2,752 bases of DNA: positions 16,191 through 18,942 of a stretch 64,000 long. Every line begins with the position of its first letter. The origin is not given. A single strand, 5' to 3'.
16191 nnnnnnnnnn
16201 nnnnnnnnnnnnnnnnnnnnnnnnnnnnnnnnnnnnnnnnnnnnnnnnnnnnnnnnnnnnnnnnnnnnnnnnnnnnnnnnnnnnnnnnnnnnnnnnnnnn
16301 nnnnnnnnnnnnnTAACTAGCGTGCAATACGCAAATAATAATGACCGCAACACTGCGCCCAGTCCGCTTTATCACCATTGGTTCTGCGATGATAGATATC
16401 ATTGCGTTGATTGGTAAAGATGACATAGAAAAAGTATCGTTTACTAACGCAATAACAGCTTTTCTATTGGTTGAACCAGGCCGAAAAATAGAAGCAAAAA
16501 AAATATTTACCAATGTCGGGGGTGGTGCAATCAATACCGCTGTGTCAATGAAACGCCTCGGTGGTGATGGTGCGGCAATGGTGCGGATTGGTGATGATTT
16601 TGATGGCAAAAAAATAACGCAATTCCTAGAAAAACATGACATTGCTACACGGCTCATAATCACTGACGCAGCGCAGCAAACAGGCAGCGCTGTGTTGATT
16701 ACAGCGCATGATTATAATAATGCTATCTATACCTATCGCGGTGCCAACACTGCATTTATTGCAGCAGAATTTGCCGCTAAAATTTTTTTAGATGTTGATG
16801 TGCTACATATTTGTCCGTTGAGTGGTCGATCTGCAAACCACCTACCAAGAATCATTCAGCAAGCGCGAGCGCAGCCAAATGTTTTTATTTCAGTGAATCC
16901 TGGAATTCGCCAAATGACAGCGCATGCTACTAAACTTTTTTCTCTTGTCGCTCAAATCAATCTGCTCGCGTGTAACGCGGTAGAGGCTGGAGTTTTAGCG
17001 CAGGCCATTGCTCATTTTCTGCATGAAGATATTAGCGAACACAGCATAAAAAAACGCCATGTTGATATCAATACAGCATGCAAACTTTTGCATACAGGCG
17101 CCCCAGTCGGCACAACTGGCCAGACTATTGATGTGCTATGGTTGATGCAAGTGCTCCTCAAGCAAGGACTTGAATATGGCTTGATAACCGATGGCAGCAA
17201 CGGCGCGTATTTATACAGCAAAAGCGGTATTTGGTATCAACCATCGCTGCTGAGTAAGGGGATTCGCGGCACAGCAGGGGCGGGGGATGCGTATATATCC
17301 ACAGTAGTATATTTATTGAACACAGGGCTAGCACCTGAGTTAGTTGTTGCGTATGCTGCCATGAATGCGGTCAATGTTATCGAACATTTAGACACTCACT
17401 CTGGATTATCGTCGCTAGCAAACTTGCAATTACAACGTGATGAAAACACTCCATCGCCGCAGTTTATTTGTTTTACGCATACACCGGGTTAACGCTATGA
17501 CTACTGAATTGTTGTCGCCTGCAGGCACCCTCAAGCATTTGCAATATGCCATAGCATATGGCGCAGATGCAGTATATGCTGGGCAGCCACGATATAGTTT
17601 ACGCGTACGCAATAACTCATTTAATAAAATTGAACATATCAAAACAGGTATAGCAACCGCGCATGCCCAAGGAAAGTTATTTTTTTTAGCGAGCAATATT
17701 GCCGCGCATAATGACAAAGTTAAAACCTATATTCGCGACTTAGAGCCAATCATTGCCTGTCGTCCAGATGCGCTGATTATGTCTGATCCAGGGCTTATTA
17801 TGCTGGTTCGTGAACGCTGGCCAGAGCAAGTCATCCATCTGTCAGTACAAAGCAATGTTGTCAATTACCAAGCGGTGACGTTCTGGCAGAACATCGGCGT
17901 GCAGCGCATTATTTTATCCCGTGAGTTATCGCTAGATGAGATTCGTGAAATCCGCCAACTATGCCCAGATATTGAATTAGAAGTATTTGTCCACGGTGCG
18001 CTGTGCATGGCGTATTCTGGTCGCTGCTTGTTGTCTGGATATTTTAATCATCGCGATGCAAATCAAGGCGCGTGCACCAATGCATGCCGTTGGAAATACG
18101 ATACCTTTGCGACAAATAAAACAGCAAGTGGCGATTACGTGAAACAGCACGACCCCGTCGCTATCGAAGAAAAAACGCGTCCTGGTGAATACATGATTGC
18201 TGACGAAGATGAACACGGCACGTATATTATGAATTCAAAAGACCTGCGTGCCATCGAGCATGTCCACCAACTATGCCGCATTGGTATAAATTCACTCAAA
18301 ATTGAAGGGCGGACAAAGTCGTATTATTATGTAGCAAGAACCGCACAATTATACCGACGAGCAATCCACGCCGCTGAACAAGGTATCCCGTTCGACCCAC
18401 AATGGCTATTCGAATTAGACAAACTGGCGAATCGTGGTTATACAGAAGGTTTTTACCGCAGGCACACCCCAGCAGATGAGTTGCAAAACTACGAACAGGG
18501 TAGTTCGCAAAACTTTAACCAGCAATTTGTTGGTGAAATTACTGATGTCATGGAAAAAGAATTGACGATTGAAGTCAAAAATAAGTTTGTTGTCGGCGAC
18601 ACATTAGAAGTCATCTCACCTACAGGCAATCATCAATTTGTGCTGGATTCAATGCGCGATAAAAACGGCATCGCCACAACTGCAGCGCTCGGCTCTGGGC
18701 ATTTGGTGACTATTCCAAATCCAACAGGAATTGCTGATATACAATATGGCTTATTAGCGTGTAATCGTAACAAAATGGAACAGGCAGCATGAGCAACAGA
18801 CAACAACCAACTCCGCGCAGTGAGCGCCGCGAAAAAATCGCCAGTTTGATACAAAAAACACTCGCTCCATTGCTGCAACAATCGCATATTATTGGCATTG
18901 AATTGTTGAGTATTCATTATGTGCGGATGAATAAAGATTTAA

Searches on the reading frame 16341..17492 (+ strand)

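Call 76: search_protein_families(library=pfam, proteins=[window:16341-17492:+], max_evalue=0.00001)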
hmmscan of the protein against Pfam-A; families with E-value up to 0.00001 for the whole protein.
window:16341-17492:+ (383 aa): 1 family
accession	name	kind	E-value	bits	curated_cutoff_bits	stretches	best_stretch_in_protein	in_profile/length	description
PF00294.29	PfkB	-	2.5e-28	99.7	25.8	2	46-222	22-200/302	pfkB family carbohydrate kinase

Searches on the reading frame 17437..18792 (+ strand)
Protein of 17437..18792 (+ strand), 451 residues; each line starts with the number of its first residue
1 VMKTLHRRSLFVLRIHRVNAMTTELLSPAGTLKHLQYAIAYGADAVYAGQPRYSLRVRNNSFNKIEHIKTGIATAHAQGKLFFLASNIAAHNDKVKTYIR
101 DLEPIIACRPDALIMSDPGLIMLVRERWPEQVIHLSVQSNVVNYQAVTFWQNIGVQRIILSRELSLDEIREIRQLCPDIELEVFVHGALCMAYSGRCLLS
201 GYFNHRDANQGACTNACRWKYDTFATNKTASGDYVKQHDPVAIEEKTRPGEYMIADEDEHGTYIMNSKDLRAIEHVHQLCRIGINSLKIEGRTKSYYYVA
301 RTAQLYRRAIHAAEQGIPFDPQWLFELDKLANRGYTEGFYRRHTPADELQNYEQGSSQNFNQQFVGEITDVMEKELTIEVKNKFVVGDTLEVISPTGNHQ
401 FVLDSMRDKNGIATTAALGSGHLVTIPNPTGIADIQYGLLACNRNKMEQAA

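Call 76: search_protein_families(library=pfam, proteins=[window:17437-18792:+], max_evalue=0.00001)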
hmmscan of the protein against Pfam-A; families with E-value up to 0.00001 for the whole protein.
window:17437-18792:+ (451 aa): 2 families
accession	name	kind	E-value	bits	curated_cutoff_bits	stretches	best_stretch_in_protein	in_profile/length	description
PF01136.24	Peptidase_U32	-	5.8e-86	288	22.4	1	99-343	5-230/233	Peptidase family U32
PF16325.11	Peptidase_U32_C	-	4.1e-17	62.5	28.2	1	361-429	2-73/83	Peptidase family U32 C-terminal domain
